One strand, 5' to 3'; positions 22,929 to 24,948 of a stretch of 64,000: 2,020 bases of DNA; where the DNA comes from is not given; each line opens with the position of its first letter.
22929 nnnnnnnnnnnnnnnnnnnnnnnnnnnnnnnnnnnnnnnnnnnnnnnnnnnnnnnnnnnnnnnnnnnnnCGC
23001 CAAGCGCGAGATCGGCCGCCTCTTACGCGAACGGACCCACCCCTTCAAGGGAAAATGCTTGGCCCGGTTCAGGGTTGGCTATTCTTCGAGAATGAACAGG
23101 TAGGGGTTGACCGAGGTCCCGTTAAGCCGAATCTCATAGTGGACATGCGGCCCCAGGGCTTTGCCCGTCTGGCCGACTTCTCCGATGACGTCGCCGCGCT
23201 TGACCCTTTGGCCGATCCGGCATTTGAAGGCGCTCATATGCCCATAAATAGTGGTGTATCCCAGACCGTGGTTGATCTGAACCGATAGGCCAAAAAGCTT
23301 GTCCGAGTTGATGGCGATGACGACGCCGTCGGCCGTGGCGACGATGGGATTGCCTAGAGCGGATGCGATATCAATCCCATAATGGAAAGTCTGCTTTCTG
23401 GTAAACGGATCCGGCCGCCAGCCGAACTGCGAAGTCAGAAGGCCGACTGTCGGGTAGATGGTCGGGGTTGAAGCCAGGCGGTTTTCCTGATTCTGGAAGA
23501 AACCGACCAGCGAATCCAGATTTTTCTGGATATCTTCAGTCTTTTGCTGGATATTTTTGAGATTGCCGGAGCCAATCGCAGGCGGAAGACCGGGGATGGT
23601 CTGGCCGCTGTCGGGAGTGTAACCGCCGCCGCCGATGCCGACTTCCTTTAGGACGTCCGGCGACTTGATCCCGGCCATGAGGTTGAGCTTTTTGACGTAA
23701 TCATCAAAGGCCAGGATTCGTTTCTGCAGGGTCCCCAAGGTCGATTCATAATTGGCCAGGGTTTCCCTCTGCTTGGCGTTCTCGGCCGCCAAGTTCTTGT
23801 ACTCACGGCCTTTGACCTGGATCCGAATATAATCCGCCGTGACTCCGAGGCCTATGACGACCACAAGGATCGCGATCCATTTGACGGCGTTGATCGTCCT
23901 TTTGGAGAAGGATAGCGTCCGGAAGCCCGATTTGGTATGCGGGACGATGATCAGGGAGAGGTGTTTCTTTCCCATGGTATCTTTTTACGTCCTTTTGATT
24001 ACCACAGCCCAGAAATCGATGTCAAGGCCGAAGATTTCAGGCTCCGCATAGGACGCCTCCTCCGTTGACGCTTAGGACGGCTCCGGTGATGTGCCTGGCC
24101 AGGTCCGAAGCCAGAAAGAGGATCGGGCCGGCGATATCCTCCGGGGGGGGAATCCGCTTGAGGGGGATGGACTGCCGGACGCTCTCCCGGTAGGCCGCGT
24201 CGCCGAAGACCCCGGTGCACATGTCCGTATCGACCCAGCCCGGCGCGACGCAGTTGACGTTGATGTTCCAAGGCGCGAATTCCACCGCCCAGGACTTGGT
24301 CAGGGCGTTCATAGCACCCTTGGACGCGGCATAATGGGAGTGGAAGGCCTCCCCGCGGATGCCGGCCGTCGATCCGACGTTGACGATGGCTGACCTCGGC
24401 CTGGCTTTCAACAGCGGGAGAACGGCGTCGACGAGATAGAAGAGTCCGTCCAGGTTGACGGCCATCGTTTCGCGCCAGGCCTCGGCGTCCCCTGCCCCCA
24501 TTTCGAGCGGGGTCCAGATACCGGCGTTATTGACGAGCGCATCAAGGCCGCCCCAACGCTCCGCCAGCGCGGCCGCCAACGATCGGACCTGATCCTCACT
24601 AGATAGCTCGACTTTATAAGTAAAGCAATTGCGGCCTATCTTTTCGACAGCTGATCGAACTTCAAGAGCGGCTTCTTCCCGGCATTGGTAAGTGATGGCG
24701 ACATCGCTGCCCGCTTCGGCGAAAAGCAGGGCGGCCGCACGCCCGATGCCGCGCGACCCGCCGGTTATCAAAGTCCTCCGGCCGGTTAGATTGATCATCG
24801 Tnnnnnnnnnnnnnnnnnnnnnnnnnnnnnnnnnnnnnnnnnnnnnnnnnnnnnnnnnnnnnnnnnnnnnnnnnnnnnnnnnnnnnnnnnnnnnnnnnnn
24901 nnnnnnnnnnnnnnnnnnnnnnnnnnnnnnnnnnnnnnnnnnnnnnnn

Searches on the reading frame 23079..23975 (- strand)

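Call 84: search_protein_families(library=pfam, proteins=[window:23079-23975:-], max_evalue=0.0001)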
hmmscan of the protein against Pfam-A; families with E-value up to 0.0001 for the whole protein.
window:23079-23975:- (298 aa): 1 family
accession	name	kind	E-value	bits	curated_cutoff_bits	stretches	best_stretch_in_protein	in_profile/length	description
PF01551.29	Peptidase_M23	-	4.5e-32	110.6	28.7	1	197-291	2-96/96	Peptidase family M23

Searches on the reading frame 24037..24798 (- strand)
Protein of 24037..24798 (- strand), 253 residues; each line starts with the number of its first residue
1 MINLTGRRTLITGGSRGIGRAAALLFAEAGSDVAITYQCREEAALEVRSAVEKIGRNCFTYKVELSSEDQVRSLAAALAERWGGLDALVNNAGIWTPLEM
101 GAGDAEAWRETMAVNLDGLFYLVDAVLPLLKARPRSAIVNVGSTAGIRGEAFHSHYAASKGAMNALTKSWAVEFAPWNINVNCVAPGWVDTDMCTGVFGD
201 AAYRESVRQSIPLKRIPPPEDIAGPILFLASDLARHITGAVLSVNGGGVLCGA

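Call 84: search_protein_families(library=pfam, proteins=[window:24037-24798:-], max_evalue=0.0001)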
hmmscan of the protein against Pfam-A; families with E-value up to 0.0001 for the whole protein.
window:24037-24798:- (253 aa): 3 families
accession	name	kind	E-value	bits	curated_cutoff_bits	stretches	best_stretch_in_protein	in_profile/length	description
PF13561.12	adh_short_C2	-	1.4e-62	211.9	27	1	16-247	6-234/236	Enoyl-(Acyl carrier protein) reductase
PF00106.31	adh_short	-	2.3e-52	177.8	26.6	1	9-195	3-188/195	short chain dehydrogenase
PF08659.16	KR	-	2.2e-13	51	22.6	1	10-171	4-164/180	KR domain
